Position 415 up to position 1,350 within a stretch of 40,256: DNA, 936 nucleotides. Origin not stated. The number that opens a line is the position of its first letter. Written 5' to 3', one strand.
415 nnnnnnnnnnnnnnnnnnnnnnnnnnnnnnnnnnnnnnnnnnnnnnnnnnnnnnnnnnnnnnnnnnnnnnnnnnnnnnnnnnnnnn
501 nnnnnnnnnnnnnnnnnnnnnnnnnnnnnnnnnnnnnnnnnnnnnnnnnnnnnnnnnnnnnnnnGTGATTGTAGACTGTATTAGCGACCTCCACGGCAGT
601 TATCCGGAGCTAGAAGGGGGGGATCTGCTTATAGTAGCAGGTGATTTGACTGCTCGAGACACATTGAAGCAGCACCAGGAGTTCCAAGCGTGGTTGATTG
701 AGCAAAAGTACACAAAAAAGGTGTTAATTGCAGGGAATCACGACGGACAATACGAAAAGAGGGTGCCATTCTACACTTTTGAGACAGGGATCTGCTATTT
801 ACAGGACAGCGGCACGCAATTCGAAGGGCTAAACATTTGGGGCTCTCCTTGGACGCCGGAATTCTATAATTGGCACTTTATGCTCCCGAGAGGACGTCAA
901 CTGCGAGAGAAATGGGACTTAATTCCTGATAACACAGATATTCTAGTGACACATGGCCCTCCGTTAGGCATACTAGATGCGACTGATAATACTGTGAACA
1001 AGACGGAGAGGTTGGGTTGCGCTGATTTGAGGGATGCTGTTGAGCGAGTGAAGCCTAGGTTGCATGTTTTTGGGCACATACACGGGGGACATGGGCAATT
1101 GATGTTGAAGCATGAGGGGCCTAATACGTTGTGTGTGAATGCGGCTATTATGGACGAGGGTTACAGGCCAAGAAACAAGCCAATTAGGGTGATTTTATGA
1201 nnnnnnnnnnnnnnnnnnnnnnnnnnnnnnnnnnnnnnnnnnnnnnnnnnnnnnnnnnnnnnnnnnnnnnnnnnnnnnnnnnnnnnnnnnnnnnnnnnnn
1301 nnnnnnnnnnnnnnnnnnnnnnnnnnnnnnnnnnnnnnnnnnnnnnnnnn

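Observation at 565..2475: Metallophosphoesterase + Rnl5-type RNA ligase cassette: candidate RNA-repair or immune-signal-degrading counter-defence module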

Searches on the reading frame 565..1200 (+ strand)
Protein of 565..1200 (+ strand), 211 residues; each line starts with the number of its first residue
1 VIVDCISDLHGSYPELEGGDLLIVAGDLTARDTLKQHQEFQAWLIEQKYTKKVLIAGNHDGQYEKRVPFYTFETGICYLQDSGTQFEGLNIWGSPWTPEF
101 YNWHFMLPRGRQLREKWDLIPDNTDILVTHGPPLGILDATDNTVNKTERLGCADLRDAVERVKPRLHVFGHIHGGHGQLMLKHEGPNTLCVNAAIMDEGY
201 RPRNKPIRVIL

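Call 3: search_protein_families(library=pfam, proteins=[window:565-1200:+], max_evalue=0.1)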
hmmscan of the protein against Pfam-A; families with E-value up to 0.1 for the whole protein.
window:565-1200:+ (211 aa): 3 families
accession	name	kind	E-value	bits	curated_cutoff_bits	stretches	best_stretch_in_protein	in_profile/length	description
PF00149.33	Metallophos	-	1.2e-13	52.4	21.5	1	5-174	5-190/191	Calcineurin-like phosphoesterase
PF12850.12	Metallophos_2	-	2.5e-05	24.8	27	1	3-174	3-118/154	Calcineurin-like phosphoesterase superfamily domain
PF14582.11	Metallophos_3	-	0.002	18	28.2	1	122-199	173-242/259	Metallophosphoesterase, calcineurin superfamily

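Call 4: search_protein_families(library=phrogs, proteins=[window:565-1200:+], max_evalue=0.01)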
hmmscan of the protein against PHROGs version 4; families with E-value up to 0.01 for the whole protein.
window:565-1200:+ (211 aa): 2 families
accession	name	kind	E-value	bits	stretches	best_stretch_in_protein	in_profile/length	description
phrog_1649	-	other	1.4e-13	51.1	1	1-178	36-257/308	metallo-phosphoesterase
phrog_547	-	other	3.9e-06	27.1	1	18-65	72-115/245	phosphoesterase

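Call 6: search_solved_structures(query=window:565-1200:+, max_evalue=1, show_alignments=2)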
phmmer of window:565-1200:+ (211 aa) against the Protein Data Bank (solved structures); distinct sequences matched with E-value up to 1: 6.
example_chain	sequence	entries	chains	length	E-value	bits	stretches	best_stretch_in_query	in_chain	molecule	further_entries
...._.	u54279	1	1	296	5.6e-43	150.3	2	39-207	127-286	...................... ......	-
3rl3_A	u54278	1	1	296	1.3e-41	145.8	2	39-207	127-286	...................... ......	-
3rl5_A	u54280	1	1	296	9.8e-41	143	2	38-207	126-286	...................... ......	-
2yvt_A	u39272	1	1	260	0.24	14.1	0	126-199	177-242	Hypothetical protein aq_1956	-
1nrz_A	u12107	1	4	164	0.26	14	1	54-142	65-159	PTS system, sorbose-specific IIB component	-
2xmo_A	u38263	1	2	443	0.75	12.5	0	12-60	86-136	LMO2642 PROTEIN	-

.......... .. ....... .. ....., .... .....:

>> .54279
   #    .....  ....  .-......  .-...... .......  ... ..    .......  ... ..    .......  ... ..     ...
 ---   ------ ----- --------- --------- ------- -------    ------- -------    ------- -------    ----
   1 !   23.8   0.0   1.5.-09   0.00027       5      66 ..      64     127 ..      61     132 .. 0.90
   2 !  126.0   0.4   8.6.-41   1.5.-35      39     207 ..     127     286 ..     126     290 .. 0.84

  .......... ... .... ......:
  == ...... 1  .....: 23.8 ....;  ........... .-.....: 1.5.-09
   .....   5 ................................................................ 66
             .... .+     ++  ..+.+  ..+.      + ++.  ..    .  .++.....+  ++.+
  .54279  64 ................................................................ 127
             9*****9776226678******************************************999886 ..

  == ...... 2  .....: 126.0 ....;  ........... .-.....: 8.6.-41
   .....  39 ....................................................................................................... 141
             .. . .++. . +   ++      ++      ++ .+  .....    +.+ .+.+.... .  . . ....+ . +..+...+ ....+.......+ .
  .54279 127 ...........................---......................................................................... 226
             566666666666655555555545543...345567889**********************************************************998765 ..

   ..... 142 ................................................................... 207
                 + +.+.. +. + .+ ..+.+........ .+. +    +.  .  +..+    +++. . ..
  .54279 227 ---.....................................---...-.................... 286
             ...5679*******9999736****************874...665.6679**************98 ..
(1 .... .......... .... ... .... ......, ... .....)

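Call 10: search_dna_similar(query=window:565-1200:+, collection=phages, mode=protein, max_rows=40)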
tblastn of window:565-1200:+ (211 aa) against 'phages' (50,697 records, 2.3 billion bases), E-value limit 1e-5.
Records with a match: 93; places in all: 93; records where one place covers at least 80% of the query: 93.
Best place of each record, by identity: <60% 93.
By first word of the organism name: Flavobacterium 72; uncultured 13; Bacteriophage 3; Aeromonas 3; Tunturiibacter 1; Caudoviricetes 1.
By host as written in the record: Flavobacterium sp. BAL314 68; - 17; Flavobacterium sp. LMO8 4; Aeromonas hydrophila 2; Tunturiibacter psychrotolerans X4BP1 1; Aeromonas hydrophila subsp. hydrophila MCC2052 1.
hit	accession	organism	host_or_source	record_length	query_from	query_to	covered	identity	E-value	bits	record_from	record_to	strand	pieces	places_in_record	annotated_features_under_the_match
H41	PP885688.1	Tunturiibacter phage Tunturi_5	Tunturiibacter psychrotolerans X4BP1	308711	1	207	98%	44.5%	2e-47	171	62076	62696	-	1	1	metallo-phosphoesterase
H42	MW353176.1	Flavobacterium phage vB_FspM_immuto_3-5A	Flavobacterium sp. LMO8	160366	1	209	99%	38.2%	1e-33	132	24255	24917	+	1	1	phosphoesterase | hypothetical protein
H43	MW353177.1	Flavobacterium phage vB_FspM_immuto_13-6C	Flavobacterium sp. LMO8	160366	1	209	99%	38.2%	1e-33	132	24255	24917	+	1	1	phosphoesterase | hypothetical protein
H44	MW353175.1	Flavobacterium phage vB_FspM_immuto_2-6A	Flavobacterium sp. LMO8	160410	3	209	98%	38.1%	8e-33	129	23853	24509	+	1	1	phosphoesterase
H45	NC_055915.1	Flavobacterium phage vB_FspM_immuto_2-6A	Flavobacterium sp. LMO8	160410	3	209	98%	38.1%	8e-33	129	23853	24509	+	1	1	metallo-phosphoesterase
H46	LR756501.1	uncultured phage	metagenomic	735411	1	211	100%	35.8%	5e-30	122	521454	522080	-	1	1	record has no annotation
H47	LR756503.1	uncultured phage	metagenomic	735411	1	211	100%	35.8%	5e-30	122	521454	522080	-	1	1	record has no annotation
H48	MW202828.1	Caudoviricetes sp.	Manatee Spring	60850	6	196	91%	37.6%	1e-22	100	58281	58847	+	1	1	hypothetical protein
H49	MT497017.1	Flavobacterium phage vB_FspP_elemoA_7-9A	Flavobacterium sp. BAL314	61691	6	196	91%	37.1%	2e-22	100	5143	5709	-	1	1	calcineurin-like phosphoesterase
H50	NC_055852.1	Flavobacterium phage vB_FspP_elemoA_7-9A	Flavobacterium sp. BAL314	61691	6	196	91%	37.1%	2e-22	100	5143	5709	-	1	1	calcineurin-like phosphoesterase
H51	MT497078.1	Flavobacterium phage vB_FspP_elemoE_10-3D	Flavobacterium sp. BAL314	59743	6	199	92%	35.7%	6e-22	99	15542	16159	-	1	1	calcineurin-like phosphoesterase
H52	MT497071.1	Flavobacterium phage vB_FspP_elemoF_6-3D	Flavobacterium sp. BAL314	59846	6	199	92%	35.7%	6e-22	99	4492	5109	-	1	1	calcineurin-like phosphoesterase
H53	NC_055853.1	Flavobacterium phage vB_FspP_elemoF_6-3D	Flavobacterium sp. BAL314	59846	6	199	92%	35.7%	6e-22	99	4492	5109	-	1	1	calcineurin-like phosphoesterase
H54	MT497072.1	Flavobacterium phage vB_FspP_elemoE_6-9C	Flavobacterium sp. BAL314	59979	6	199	92%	35.7%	6e-22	99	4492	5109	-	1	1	calcineurin-like phosphoesterase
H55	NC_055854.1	Flavobacterium phage vB_FspP_elemoE_6-9C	Flavobacterium sp. BAL314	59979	6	199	92%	35.7%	6e-22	99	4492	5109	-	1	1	calcineurin-like phosphoesterase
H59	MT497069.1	Flavobacterium phage vB_FspP_elemoA_15-9B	Flavobacterium sp. BAL314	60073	6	199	92%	35.7%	6e-22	99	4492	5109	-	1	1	calcineurin-like phosphoesterase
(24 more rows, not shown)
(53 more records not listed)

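Call 18: find_related_loci(query=window:565-1197:+, collection=viral_contigs, flank=6000)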
Query window:565-1197:+ (211 aa) in viral_contigs; peptide patterns used: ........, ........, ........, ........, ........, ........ (x = any residue, [..] = any of these).
20 stretches matched a pattern; 18 encode a relative of the query (tblastn E <= 1e-3); 18 distinct loci.
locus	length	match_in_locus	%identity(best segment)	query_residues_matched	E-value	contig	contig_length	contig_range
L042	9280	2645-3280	61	3-211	6e-81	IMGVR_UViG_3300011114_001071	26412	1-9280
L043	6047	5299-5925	60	1-211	5e-79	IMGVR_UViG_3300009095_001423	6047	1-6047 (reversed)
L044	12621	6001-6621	58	1-211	9e-79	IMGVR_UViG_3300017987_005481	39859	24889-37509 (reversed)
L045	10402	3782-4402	58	1-211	9e-79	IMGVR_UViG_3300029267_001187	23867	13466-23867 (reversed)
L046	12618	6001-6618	57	1-209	1e-74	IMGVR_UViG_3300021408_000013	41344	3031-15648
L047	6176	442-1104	54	1-211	7e-74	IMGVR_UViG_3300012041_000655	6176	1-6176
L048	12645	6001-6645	56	1-211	2e-70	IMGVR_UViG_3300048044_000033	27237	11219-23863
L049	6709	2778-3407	54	1-211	1e-62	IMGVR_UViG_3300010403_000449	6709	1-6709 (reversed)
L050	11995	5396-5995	51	1-210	3e-62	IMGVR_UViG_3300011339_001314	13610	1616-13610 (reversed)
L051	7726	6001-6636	50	1-211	4e-62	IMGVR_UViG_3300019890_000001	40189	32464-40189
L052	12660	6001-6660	48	1-211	2e-58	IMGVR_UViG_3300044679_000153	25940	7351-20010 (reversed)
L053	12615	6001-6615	46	1-206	2e-57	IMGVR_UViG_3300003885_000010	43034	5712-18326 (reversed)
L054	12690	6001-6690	45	1-211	5e-53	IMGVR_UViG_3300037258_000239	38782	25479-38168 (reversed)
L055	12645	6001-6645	56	1-211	2e-70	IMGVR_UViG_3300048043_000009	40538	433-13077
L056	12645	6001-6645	42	1-207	2e-44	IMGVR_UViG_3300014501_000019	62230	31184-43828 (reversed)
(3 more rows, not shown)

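Call 47: find_homologous_proteins(query=window:565-1197:+, max_evalue=1e-10)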
Query window:565-1197:+ (211 aa): 7778 proteins with E <= 1e-10 among 8000 candidates; the best 120 are listed.
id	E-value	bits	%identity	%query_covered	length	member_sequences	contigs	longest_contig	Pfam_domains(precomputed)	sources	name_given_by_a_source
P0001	1.1e-142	491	98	100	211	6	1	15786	PF00149.34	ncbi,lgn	-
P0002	2.3e-130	451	90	100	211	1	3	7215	PF00149.34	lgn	-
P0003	8.8e-126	436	88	100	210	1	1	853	PF00149.34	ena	-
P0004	2.7e-121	421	83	100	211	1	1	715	PF00149.34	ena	-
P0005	2.8e-111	389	77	100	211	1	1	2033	PF00149.34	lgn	-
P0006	1.9e-110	386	78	100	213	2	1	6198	PF00149.34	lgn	-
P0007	1.3e-108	380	77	100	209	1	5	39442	PF00149.34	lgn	-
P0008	3.5e-105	369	75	100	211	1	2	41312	PF00149.34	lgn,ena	-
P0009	2.2e-102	359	73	99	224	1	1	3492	PF00149.34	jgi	jgi:3',5'-cyclic AMP phosphodiesterase CpdA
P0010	1.4e-100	354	73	100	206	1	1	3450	PF00149.34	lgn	-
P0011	4.2e-94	332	69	100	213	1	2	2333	PF00149.34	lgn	-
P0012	1.3e-92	328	66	100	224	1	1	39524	PF00149.34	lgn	-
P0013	2.2e-90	320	63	100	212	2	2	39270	PF12850.13,PF00149.34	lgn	-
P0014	3.6e-90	320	68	100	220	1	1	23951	PF00149.34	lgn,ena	-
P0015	1.1e-88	315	65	100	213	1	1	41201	PF00149.34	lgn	-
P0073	1.4e-75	272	58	100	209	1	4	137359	PF00149.34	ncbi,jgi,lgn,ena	-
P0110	4.6e-73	264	57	100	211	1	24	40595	PF12850.13,PF00149.34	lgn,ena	-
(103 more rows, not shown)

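Call 48: find_encoding_contigs(protein=P0073, flank=10000, max_places=3)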
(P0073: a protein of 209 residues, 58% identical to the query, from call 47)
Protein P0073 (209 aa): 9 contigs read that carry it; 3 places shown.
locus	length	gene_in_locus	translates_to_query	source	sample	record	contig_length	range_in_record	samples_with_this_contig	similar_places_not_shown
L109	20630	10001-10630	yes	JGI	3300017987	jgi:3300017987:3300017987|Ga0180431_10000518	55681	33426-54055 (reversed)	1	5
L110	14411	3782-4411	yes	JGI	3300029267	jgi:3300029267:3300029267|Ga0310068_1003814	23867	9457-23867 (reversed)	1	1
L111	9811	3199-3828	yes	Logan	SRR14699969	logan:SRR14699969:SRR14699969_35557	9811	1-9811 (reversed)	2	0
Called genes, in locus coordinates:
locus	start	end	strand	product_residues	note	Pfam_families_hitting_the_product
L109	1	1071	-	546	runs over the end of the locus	PF25023:TEN_YD-shell, PF05593:RHS_repeat (faint), PF00188:CAP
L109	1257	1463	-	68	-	PF04070:DUF378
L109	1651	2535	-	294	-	-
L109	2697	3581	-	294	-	-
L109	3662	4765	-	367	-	-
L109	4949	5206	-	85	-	-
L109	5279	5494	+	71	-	-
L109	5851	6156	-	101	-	PF21716:dnstrm_HI1420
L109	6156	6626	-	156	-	PF01724:DUF29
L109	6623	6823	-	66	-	PF12844:HTH_19 (weak), PF01381:HTH_3, PF15943:YdaS_toxin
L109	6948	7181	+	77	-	-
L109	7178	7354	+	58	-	-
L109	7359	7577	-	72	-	PF01381:HTH_3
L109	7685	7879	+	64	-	-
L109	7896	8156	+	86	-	-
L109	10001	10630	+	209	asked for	PF00149:Metallophos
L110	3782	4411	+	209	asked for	PF00149:Metallophos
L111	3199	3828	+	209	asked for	PF00149:Metallophos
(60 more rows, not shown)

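Call 49: find_encoding_contigs(protein=P0110, flank=8000, max_places=3)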
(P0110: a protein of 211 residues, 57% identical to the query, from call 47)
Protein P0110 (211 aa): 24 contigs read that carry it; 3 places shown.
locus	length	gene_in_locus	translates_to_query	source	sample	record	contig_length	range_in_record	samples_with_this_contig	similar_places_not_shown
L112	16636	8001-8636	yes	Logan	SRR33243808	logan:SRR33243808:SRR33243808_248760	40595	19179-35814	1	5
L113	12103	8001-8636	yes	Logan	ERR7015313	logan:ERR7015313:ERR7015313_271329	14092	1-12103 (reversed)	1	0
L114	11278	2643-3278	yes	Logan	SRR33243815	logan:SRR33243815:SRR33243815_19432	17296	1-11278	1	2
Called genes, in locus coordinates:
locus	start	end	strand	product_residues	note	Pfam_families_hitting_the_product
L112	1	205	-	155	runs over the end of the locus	-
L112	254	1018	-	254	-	PF16190:E1_FCCH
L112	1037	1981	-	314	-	PF25209:Phage_capsid_4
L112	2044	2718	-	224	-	-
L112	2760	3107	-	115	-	-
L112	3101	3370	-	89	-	-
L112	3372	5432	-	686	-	PF16510:P22_portal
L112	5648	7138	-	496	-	-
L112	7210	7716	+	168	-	-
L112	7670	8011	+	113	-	PF13936:HTH_38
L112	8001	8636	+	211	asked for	PF00149:Metallophos, PF12850:Metallophos_2 (faint)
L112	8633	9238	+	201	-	-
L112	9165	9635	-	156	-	-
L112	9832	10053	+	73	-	-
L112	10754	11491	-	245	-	-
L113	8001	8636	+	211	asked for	PF00149:Metallophos, PF12850:Metallophos_2 (faint)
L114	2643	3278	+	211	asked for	PF00149:Metallophos, PF12850:Metallophos_2 (faint)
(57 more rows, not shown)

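Call 58: get_annotated_region(hit=H41, flank=6000)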
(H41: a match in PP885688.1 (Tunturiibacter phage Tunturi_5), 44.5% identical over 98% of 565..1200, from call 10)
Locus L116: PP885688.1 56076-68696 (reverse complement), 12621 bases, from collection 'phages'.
description: Tunturiibacter phage Tunturi_5, complete genome.
organism: Tunturiibacter phage Tunturi_5 (NCBI taxid 3378199)
taxonomy: Viruses; Duplodnaviria; Heunggongvirae; Uroviricota; Caudoviricetes
host: Tunturiibacter psychrotolerans X4BP1; source: soil; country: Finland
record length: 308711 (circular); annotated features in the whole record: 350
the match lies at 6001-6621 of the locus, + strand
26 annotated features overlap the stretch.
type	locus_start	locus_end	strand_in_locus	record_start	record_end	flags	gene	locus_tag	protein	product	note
CDS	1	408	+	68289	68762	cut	-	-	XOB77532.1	hypothetical protein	ORF89; gp89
CDS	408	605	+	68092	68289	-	-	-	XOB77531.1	hypothetical protein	ORF88; gp88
CDS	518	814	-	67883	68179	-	-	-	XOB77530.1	hypothetical protein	ORF87; gp87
CDS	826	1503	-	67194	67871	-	-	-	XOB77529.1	hypothetical protein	ORF86; gp86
CDS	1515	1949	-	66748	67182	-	-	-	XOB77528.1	hypothetical protein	ORF85; gp85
CDS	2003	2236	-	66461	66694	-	-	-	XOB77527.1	hypothetical protein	ORF84; gp84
CDS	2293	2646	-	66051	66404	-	-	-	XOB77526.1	hypothetical protein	ORF83; gp83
CDS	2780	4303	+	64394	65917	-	-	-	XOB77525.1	virion structural protein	ORF82; gp82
CDS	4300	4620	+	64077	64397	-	-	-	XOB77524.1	hypothetical protein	ORF81; gp81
CDS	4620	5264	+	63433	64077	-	-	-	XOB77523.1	deoxynucleoside monophosphate kinase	ORF80; gp80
CDS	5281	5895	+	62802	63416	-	-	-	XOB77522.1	hypothetical protein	ORF79; gp79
CDS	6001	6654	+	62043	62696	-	-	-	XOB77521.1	metallo-phosphoesterase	ORF78; gp78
CDS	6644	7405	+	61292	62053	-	-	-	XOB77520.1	nucleoside deoxyribosyltransferase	ORF77; gp77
CDS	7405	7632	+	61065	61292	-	-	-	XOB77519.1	hypothetical protein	ORF76; gp76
CDS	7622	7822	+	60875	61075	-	-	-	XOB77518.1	hypothetical protein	ORF75; gp75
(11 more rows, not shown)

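Call 59: get_annotated_region(hit=H44, flank=6000)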
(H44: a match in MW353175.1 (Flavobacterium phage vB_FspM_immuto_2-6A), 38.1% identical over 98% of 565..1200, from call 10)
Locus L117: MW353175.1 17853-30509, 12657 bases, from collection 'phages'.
description: Flavobacterium phage vB_FspM_immuto_2-6A, complete genome.
organism: Flavobacterium phage vB_FspM_immuto_2-6A (NCBI taxid 2801477)
taxonomy: Viruses; Duplodnaviria; Heunggongvirae; Uroviricota; Caudoviricetes; Immutovirus; Immutovirus immuto
host: Flavobacterium sp. LMO8; source: Baltic Sea mesocosm; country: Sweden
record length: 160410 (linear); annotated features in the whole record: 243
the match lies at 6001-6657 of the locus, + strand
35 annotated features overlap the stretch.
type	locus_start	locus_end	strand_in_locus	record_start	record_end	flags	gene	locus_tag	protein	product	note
CDS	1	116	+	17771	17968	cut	-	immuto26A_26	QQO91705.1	hypothetical protein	-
CDS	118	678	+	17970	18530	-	-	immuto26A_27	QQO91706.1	hypothetical protein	-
CDS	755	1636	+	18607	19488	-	-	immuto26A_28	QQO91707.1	7-cyano-7-deazaguanine synthase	7-cyano-7-deazaguanine synthase (queuosine biosynthesis), QueC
CDS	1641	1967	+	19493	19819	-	-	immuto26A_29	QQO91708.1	hypothetical protein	-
CDS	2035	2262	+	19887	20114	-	-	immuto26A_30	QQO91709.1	YcfL protein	Uncharacterized conserved protein, YcfL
CDS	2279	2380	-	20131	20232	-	-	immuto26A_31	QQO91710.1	hypothetical protein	-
tRNA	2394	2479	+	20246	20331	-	-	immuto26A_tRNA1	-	tRNA-Cys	-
CDS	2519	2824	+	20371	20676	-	-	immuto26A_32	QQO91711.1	hypothetical protein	-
CDS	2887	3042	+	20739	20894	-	-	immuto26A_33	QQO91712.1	hypothetical protein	-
tRNA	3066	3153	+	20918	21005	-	-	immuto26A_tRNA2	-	tRNA-Ser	-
tRNA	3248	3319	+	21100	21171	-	-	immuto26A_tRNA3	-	tRNA-Glu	-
tRNA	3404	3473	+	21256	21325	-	-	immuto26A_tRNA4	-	tRNA-Gln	-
CDS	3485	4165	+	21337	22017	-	-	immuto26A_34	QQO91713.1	calcineurin-like phosphoesterase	-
CDS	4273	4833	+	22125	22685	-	-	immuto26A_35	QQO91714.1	mannosyl-glycoprotein endo-beta-N-acetylglucosaminidase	-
CDS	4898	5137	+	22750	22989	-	-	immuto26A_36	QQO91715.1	hypothetical protein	-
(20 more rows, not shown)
